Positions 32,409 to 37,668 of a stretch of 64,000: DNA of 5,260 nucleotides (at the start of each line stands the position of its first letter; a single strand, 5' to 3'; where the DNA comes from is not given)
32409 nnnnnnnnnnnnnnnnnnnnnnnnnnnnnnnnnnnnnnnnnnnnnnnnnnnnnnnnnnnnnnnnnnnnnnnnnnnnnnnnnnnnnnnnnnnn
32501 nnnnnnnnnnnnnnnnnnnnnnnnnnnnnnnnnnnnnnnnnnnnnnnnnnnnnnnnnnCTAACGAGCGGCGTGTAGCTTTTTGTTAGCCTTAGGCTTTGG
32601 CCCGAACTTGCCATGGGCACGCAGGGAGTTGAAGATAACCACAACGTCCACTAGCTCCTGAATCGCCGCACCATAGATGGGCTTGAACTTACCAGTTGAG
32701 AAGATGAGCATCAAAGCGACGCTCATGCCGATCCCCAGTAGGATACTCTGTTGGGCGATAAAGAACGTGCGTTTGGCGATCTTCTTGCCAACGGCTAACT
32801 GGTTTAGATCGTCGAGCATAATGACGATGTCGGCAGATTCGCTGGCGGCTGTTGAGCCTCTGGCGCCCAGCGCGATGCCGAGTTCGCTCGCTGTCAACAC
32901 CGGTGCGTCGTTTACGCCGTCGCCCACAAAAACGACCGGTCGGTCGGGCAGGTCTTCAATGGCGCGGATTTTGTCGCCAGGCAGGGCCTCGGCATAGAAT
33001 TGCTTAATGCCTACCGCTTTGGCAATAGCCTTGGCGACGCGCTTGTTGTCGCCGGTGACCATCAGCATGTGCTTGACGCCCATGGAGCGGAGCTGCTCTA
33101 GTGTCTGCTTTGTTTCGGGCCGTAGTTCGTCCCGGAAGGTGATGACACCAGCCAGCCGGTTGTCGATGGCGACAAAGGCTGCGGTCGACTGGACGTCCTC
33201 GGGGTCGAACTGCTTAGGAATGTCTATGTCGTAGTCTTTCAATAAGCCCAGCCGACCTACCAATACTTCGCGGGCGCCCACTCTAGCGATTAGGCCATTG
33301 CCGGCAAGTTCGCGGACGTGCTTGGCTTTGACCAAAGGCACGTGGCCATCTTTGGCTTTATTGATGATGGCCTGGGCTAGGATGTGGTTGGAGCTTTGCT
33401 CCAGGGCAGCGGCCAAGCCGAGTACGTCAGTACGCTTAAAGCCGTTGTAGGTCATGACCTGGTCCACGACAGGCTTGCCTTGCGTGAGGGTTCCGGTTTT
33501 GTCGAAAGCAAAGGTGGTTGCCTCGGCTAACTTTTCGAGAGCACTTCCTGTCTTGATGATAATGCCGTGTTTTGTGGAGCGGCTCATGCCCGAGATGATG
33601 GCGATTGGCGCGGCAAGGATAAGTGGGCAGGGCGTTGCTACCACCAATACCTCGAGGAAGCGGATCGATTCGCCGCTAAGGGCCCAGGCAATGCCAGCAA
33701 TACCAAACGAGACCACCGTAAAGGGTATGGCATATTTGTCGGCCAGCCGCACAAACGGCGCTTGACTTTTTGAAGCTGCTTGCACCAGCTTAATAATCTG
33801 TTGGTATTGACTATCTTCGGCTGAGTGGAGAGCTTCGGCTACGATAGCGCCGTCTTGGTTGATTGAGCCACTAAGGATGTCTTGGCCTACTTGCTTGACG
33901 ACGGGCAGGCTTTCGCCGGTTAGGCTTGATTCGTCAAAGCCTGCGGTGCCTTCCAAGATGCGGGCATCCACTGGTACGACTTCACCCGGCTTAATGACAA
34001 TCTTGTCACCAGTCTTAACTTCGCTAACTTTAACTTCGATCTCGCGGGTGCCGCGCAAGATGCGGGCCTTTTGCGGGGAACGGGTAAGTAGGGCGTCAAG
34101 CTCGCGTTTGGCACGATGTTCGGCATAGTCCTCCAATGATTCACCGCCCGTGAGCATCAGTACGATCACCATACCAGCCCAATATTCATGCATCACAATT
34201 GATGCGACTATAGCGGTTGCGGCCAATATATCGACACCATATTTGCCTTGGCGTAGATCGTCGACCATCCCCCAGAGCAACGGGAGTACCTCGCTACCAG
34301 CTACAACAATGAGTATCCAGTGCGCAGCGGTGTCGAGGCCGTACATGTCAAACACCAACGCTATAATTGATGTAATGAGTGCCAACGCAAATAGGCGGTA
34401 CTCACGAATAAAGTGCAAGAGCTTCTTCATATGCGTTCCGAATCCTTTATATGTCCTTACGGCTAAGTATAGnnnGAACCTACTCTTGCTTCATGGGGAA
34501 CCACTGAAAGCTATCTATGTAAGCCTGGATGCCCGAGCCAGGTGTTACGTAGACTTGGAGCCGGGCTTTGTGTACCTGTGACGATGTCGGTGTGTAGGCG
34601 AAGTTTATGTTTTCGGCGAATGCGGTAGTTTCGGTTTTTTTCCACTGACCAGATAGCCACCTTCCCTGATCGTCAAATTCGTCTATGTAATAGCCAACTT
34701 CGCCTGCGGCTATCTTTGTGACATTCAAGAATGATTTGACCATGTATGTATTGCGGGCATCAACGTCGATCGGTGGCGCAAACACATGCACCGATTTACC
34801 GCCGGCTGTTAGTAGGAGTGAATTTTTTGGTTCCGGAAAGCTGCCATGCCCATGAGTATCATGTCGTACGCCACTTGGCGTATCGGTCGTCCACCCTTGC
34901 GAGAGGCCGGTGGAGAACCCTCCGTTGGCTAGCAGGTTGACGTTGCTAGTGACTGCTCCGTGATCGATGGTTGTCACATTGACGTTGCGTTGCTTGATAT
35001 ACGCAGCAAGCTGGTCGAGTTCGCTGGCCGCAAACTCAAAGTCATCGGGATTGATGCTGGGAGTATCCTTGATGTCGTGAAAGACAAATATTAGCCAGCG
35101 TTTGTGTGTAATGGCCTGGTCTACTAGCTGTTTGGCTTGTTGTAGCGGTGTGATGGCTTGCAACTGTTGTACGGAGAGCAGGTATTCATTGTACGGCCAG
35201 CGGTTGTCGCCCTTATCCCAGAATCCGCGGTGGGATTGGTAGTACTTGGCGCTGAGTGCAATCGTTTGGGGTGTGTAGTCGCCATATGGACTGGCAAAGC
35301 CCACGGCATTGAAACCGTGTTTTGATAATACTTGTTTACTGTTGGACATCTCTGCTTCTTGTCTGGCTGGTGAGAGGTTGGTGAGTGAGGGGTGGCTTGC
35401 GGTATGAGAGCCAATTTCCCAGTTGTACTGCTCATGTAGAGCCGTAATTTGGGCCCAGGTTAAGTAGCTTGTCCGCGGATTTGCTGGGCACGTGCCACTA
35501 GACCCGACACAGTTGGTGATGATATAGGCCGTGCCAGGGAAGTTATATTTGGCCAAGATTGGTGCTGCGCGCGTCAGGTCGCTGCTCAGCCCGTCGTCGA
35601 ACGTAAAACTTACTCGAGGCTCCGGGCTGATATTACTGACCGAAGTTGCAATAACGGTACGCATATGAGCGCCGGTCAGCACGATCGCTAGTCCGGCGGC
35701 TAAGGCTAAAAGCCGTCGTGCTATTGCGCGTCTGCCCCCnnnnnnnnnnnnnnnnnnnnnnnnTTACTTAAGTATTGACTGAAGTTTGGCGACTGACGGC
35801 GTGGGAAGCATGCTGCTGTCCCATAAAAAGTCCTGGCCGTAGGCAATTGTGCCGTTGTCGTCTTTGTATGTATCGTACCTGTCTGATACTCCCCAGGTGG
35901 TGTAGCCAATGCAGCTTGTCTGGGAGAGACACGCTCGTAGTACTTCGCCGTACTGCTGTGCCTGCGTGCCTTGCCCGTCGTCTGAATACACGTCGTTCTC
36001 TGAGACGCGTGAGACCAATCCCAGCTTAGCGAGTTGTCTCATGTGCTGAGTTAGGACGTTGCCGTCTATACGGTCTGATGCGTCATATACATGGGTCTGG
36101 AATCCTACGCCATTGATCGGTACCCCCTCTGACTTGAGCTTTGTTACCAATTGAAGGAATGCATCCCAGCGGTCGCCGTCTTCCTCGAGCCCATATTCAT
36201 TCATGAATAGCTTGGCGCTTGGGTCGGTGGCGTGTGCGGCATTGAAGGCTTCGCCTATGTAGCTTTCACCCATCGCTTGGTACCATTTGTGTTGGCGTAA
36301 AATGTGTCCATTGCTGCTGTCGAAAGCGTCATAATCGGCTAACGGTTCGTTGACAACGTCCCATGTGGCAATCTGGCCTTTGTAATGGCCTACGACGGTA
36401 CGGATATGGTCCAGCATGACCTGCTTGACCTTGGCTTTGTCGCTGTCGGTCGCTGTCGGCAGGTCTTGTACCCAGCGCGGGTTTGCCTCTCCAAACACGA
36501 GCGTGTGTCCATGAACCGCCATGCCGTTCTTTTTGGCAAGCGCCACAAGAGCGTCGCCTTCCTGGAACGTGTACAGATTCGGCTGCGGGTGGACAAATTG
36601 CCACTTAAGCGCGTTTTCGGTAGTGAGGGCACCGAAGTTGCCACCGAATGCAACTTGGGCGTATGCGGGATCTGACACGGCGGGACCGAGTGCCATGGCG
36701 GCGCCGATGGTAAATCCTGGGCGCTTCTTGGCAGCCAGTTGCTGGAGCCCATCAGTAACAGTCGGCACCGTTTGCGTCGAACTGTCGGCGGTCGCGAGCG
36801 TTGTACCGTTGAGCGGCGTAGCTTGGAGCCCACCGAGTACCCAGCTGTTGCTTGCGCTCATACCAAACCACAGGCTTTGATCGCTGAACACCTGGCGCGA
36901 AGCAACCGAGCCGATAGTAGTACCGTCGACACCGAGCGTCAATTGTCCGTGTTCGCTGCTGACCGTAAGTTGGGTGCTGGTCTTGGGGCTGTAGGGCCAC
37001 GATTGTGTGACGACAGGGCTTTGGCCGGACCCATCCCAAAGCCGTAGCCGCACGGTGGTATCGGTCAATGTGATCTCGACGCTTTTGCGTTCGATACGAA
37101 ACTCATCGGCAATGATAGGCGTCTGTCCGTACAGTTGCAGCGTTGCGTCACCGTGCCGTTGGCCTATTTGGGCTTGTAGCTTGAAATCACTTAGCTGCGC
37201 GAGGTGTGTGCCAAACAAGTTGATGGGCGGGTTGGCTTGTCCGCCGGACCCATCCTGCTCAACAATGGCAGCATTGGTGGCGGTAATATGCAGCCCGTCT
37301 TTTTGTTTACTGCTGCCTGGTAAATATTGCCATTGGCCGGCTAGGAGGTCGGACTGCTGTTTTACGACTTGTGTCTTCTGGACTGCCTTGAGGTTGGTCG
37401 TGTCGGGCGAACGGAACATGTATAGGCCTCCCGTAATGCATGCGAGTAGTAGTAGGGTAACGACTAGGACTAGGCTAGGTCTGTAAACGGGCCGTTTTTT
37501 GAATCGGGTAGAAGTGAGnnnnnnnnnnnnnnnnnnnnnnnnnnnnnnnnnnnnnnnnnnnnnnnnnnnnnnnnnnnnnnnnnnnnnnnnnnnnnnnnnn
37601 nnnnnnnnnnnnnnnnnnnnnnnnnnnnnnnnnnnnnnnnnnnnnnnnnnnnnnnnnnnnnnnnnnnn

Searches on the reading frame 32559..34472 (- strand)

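Call 55: search_protein_families(library=pfam, proteins=[window:32559-34472:-], max_evalue=0.001)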
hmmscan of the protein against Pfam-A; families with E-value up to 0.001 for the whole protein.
window:32559-34472:- (637 aa): 4 families
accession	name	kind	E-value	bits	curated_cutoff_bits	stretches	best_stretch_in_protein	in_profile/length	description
PF00122.25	E1-E2_ATPase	-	4.8e-48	163.5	28.1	1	132-302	3-181/181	E1-E2 ATPase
PF00702.32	Hydrolase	-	7.1e-32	111.8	26.4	1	320-526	3-187/191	haloacid dehalogenase-like hydrolase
PF12710.13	HAD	-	0.00041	21.3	27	0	445-526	82-188/189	haloacid dehalogenase-like hydrolase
PF08282.18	Hydrolase_3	-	0.0009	19.5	20.9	0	508-551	201-243/255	haloacid dehalogenase-like hydrolase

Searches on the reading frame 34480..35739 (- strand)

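Call 55: search_protein_families(library=pfam, proteins=[window:34480-35739:-], max_evalue=0.001)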
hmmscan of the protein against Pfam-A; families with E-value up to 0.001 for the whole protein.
window:34480-35739:- (419 aa): 2 families
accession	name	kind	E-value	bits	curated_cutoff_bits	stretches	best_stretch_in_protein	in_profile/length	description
PF01522.26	Polysacc_deac_1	-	2.8e-22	79.4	23.1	1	38-165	4-118/124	Polysaccharide deacetylase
PF10096.14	DUF2334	-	4.8e-05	23.5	26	1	54-224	17-190/203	Uncharacterized protein conserved in bacteria (DUF2334)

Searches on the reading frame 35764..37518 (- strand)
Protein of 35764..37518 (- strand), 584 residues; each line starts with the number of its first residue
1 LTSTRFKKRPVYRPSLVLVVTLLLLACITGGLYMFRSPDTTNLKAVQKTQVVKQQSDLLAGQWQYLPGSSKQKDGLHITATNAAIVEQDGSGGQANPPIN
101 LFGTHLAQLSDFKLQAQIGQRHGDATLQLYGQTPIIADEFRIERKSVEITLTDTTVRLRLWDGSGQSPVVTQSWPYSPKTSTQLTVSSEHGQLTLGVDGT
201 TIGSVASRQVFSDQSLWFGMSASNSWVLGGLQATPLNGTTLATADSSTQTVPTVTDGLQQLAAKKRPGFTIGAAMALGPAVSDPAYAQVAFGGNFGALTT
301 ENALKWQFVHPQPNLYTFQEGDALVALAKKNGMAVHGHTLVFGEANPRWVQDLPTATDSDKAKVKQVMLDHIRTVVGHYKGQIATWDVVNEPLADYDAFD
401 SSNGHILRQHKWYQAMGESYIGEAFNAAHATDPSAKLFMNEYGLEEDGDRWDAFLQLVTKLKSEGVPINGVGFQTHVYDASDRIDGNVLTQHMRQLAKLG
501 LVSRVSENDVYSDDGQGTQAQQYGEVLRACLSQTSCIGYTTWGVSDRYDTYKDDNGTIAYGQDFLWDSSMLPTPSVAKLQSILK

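Call 55: search_protein_families(library=pfam, proteins=[window:35764-37518:-], max_evalue=0.001)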
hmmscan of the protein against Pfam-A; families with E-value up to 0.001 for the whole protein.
window:35764-37518:- (584 aa): 2 families
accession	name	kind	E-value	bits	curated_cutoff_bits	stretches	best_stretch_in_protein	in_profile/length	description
PF00331.26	Glyco_hydro_10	-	7.3e-73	245.9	22.1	1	267-575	9-304/311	Glycosyl hydrolase family 10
PF21214.3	SelB_WH_2nd_bact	-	0.00074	19.8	27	0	342-368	16-41/59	Selenocysteine-specific elongation factor, winged helix domain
